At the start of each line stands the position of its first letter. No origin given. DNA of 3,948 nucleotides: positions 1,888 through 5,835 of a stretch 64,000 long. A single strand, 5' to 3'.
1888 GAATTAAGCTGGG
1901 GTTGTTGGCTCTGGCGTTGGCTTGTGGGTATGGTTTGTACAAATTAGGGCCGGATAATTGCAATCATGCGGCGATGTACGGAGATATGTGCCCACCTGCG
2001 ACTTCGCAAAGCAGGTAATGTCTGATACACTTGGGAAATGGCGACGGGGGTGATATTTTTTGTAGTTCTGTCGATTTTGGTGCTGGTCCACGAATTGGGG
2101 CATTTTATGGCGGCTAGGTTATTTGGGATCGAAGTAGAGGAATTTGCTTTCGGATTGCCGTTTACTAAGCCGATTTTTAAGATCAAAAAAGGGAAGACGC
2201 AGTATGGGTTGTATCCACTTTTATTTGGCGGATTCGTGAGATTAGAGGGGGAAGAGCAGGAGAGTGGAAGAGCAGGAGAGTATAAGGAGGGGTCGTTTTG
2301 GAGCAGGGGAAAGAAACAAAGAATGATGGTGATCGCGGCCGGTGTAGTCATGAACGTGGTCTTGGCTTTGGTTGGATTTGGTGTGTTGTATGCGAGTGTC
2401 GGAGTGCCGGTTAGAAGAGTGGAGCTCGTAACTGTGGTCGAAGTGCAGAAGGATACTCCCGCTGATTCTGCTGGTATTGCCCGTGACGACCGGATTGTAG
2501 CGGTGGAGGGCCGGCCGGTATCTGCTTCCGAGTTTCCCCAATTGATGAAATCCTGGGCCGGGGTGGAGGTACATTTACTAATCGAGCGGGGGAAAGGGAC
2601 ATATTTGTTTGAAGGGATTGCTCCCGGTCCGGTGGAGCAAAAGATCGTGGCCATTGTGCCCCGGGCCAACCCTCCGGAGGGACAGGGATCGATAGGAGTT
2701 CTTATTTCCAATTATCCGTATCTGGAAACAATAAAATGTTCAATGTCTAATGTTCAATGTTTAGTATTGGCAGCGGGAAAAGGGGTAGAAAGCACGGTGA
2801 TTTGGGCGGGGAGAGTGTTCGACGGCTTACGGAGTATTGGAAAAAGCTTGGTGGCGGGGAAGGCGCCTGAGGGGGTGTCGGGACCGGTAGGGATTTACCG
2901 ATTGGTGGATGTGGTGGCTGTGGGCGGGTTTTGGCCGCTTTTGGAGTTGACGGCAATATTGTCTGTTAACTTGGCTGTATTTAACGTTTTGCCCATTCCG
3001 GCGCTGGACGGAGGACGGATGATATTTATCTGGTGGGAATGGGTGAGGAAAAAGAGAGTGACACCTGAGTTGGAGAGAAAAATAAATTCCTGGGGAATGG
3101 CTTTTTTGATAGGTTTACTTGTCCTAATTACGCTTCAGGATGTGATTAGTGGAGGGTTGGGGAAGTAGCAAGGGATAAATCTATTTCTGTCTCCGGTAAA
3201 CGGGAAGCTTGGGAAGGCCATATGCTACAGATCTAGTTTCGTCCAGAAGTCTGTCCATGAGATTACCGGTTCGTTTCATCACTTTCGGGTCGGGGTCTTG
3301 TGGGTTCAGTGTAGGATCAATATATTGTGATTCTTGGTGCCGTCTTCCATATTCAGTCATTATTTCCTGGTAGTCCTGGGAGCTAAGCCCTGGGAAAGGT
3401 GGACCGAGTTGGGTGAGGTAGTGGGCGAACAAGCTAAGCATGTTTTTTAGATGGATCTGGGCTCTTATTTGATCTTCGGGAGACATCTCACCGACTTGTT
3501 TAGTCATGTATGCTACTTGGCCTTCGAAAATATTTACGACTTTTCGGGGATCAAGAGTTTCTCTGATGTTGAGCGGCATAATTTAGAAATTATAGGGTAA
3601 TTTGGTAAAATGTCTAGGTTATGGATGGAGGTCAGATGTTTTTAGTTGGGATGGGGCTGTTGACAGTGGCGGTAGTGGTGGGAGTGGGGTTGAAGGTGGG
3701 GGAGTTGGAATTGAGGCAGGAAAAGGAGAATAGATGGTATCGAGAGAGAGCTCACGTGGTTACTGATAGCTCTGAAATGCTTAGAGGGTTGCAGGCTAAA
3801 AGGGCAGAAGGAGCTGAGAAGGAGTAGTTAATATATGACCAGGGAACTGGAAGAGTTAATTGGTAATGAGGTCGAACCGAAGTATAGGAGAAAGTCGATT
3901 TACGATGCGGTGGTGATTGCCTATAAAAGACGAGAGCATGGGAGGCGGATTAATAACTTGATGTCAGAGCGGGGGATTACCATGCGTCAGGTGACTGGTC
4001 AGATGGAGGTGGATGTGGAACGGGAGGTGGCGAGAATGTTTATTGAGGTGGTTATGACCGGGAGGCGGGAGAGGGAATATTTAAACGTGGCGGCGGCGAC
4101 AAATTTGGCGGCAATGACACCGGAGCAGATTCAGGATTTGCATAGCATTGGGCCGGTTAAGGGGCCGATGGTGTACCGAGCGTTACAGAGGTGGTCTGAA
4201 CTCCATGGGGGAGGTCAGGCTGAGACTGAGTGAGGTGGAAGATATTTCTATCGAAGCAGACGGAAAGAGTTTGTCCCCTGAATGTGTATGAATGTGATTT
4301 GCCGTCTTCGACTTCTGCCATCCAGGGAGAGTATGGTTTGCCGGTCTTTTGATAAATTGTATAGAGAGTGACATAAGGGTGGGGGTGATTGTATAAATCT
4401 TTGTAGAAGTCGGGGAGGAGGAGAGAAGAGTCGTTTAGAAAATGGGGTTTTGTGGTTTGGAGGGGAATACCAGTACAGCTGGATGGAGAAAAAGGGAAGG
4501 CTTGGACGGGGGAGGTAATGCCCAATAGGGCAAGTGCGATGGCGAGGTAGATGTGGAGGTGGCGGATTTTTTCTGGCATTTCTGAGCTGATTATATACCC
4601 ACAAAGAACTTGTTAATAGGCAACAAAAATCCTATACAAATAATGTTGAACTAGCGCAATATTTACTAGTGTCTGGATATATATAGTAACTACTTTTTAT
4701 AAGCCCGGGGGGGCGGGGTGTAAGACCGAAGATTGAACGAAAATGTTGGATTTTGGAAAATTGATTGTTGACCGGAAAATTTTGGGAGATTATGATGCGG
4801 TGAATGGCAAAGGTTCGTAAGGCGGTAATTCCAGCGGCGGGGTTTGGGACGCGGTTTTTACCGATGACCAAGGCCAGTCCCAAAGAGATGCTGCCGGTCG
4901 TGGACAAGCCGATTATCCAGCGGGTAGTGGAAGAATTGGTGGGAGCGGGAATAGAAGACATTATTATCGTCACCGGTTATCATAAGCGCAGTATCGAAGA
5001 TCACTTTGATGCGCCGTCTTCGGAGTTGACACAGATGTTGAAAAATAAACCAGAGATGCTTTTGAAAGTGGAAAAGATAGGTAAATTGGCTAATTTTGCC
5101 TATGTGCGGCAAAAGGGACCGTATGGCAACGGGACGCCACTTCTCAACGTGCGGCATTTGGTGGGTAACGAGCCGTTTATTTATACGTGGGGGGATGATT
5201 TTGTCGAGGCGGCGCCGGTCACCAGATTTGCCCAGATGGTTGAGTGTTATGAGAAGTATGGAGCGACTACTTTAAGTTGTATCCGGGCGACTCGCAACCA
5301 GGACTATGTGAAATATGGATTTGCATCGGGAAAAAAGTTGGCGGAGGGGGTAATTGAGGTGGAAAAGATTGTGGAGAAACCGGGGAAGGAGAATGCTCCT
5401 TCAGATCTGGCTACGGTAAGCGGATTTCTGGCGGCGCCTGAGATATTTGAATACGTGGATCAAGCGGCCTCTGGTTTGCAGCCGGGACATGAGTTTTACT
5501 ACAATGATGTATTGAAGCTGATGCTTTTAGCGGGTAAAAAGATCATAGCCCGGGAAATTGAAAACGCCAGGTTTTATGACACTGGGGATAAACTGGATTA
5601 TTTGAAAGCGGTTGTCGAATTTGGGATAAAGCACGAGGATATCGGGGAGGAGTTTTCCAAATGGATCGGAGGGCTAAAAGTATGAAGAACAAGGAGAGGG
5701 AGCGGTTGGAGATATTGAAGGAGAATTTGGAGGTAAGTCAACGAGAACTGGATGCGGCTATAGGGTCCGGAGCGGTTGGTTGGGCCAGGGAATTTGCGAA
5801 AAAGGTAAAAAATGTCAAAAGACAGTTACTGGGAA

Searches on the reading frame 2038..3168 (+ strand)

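Call 36: search_protein_families(library=pfam, proteins=[window:2038-3168:+], max_evalue=0.0001)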
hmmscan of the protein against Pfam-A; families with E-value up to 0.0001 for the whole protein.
window:2038-3168:+ (376 aa): 3 families
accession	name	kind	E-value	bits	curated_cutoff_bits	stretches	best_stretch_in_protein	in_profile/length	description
PF02163.28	Peptidase_M50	-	9.6e-50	169.4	27.2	1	7-359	2-220/221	Peptidase family M50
PF17820.7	PDZ_6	-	1.3e-08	34.9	27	1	133-184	2-54/54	PDZ domain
PF13180.12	PDZ_2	-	5.4e-07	30.3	27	1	126-186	8-71/80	PDZ domain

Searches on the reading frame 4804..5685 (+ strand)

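Call 36: search_protein_families(library=pfam, proteins=[window:4804-5685:+], max_evalue=0.0001)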
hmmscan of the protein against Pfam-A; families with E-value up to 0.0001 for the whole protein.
window:4804-5685:+ (293 aa): 2 families
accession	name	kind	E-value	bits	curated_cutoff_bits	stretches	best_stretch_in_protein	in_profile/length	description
PF00483.29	NTP_transferase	-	1.1e-24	87.9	21.2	1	6-270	1-239/245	Nucleotidyl transferase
PF12804.13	NTP_transf_3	-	1.6e-07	32.1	27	1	7-62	1-51/160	MobA-like NTP transferase domain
